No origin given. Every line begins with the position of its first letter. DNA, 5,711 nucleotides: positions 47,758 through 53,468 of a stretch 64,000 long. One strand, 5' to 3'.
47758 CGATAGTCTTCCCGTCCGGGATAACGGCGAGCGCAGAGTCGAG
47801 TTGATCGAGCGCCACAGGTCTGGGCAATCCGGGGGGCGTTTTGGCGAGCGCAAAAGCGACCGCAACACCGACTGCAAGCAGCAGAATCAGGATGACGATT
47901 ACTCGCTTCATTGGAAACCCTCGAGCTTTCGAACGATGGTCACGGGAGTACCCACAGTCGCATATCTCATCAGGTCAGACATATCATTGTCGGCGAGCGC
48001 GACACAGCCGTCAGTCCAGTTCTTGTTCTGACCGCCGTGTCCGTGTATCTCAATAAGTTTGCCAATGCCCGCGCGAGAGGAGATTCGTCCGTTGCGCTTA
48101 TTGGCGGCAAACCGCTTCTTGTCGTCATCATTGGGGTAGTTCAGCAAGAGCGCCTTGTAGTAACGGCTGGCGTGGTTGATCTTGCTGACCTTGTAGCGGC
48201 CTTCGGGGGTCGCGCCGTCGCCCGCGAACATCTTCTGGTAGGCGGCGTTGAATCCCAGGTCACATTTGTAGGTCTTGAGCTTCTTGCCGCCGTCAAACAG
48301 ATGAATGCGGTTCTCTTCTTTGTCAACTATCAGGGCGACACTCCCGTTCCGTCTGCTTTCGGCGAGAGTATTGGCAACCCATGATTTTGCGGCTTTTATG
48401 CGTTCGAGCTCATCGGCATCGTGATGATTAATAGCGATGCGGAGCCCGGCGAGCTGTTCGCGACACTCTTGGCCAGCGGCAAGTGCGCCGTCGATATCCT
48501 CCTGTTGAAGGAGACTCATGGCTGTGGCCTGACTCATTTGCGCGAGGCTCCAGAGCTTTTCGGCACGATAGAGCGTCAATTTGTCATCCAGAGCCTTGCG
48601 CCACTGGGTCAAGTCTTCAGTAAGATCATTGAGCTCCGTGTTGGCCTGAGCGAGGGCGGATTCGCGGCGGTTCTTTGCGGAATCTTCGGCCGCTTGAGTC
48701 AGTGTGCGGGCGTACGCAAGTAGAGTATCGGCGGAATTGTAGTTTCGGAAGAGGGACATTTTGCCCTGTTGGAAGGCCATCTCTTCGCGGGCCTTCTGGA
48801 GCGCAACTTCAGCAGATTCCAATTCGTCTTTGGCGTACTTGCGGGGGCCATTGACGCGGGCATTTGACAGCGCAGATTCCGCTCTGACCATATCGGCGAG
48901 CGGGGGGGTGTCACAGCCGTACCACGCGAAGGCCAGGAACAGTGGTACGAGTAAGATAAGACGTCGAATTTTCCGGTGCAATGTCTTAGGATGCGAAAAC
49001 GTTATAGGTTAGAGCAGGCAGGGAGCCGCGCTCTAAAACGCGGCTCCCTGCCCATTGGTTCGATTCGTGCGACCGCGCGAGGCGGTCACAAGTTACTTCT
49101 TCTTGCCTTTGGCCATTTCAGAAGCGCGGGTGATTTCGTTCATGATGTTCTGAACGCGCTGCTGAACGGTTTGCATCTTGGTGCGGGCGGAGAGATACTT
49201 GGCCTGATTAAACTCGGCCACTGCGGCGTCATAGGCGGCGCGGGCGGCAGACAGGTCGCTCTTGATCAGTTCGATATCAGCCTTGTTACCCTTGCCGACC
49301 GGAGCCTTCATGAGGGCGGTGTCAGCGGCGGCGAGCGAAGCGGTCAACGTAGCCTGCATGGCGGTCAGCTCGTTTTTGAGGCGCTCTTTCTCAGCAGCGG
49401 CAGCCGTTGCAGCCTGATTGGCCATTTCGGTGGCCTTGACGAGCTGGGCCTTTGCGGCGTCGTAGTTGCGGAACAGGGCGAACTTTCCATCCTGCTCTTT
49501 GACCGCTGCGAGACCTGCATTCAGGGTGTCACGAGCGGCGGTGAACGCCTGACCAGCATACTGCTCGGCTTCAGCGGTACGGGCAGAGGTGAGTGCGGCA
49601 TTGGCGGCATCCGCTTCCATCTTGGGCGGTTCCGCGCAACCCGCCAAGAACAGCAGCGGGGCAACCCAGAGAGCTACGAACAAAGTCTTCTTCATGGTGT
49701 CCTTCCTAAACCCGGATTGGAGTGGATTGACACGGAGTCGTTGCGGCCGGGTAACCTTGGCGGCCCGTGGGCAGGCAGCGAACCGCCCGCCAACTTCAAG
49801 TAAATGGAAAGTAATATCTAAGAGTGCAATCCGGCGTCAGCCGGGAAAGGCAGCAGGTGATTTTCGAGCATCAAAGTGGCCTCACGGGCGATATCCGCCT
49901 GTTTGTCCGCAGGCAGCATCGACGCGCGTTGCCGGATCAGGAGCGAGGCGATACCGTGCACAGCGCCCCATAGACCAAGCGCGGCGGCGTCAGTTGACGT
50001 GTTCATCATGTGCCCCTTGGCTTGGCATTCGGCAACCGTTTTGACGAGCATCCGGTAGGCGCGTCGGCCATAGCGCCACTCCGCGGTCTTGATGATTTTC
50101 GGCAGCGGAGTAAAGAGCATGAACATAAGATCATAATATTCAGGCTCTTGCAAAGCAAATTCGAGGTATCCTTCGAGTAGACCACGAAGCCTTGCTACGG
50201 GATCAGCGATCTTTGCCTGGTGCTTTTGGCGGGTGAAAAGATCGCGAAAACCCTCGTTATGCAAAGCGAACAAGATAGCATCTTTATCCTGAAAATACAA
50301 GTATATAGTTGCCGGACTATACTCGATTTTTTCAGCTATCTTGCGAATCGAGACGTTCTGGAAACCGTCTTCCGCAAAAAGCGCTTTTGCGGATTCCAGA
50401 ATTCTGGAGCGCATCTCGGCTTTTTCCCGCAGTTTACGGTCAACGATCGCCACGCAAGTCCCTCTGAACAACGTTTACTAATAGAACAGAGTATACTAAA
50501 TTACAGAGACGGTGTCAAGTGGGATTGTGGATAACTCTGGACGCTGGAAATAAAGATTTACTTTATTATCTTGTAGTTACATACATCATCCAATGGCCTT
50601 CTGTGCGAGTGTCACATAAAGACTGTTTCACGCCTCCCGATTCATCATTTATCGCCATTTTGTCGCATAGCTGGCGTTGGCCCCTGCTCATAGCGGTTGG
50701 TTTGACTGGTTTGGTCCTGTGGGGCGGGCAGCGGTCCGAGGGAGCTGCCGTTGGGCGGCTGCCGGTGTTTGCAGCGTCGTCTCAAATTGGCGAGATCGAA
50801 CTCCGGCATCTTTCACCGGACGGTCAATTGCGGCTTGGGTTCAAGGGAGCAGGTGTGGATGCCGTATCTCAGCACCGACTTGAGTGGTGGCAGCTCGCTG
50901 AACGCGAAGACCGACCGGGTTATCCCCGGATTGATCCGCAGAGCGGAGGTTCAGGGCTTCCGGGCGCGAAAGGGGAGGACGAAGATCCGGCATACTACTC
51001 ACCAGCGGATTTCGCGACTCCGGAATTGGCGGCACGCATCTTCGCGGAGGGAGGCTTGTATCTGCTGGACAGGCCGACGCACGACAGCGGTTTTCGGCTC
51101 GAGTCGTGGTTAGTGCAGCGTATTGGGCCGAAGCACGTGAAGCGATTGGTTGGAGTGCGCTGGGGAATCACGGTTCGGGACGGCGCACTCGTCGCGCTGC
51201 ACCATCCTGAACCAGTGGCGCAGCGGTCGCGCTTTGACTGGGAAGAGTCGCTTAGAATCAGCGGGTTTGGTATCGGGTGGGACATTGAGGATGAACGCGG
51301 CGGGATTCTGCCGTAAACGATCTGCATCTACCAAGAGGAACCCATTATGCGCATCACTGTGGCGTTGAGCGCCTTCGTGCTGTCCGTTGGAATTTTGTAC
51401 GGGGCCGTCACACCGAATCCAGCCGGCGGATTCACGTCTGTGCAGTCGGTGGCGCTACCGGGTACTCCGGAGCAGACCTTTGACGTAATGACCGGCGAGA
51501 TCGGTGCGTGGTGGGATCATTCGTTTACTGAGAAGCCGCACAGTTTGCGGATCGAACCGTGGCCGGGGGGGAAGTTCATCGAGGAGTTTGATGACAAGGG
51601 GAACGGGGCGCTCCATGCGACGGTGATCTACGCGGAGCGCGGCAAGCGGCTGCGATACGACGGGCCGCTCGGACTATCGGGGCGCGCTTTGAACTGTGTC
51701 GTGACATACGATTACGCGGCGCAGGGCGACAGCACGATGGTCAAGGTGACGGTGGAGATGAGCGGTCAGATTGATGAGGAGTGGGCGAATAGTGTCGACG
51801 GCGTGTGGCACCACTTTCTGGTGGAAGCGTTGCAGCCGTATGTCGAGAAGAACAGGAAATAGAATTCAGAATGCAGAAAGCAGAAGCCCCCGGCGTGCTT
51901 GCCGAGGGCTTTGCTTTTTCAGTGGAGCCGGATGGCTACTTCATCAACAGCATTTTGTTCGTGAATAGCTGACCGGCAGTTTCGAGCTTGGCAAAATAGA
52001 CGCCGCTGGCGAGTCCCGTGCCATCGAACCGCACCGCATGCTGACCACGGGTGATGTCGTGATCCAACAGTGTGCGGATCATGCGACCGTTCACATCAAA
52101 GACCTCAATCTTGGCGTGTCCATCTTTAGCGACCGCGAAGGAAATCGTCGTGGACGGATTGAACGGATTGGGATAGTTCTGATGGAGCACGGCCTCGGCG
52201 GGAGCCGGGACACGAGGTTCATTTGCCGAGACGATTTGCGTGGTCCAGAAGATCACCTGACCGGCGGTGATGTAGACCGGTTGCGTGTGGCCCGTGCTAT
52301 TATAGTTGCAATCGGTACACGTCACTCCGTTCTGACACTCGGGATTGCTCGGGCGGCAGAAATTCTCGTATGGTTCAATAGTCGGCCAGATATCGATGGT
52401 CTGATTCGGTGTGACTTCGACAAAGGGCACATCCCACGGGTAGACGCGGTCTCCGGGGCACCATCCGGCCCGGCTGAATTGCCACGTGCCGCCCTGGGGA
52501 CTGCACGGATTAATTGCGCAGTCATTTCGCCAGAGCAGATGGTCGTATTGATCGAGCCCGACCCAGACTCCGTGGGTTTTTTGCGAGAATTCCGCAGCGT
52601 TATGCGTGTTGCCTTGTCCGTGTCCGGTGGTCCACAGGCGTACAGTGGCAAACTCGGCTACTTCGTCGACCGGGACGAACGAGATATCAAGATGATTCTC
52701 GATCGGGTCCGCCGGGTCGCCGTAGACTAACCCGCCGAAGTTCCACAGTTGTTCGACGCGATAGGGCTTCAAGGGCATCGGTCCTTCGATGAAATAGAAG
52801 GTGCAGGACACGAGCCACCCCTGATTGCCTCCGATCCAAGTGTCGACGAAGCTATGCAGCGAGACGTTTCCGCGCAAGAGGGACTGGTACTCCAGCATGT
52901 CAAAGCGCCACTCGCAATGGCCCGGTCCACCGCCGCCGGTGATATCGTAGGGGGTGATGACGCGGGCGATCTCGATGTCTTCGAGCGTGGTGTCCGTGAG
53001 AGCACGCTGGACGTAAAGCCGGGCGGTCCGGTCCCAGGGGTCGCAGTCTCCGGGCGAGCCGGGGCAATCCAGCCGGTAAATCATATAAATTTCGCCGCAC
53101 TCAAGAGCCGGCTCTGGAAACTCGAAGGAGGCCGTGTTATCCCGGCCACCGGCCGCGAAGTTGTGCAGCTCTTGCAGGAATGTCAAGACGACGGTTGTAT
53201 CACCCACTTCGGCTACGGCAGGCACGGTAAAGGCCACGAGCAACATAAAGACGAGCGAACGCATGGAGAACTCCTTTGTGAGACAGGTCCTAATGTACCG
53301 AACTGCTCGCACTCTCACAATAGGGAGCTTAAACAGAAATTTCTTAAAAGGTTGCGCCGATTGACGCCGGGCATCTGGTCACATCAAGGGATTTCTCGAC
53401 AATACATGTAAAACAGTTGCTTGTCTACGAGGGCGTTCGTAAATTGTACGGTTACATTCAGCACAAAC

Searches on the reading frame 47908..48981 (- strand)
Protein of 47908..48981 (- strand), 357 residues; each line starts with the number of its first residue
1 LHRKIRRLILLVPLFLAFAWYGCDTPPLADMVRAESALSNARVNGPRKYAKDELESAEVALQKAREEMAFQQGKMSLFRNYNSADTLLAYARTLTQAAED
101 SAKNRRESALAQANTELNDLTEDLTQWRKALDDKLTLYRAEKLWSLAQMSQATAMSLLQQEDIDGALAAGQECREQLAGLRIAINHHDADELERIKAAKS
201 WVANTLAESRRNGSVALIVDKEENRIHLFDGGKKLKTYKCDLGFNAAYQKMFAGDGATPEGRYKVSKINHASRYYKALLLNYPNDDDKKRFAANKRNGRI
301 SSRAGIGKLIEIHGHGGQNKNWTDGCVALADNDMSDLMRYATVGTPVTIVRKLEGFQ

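Call 74: search_protein_families(library=pfam, proteins=[window:47908-48981:-], max_evalue=0.00001)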
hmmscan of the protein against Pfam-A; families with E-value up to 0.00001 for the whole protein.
window:47908-48981:- (357 aa): 1 family
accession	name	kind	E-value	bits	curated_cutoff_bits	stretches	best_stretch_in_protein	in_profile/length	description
PF03734.19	YkuD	-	3.1e-18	67.2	23.4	1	216-349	3-146/146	L,D-transpeptidase catalytic domain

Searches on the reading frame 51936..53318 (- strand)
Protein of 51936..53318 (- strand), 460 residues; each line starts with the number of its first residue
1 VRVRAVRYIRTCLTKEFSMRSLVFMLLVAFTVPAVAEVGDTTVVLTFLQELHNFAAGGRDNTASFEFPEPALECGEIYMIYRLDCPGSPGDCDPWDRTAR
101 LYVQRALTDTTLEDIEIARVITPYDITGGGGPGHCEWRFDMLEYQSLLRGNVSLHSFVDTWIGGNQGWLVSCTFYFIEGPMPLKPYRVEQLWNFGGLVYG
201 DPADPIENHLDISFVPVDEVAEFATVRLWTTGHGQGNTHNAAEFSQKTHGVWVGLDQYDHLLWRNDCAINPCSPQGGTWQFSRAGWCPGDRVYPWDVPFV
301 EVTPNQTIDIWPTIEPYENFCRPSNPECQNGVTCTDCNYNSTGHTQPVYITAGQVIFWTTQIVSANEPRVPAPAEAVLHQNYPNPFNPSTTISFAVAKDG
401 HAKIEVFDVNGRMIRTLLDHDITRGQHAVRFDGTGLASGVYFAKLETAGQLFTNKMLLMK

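Call 74: search_protein_families(library=pfam, proteins=[window:51936-53318:-], max_evalue=0.00001)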
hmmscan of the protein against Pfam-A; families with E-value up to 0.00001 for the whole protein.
window:51936-53318:- (460 aa): 2 families
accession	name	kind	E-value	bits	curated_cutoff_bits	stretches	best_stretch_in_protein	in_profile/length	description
PF09113.15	N-glycanase_C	-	5.1e-13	49.5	25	1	220-303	20-110/140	Peptide-N-glycosidase F, C terminal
PF18962.6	Por_Secre_tail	-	1.3e-09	38.6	27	1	382-456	2-73/75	Secretion system C-terminal sorting domain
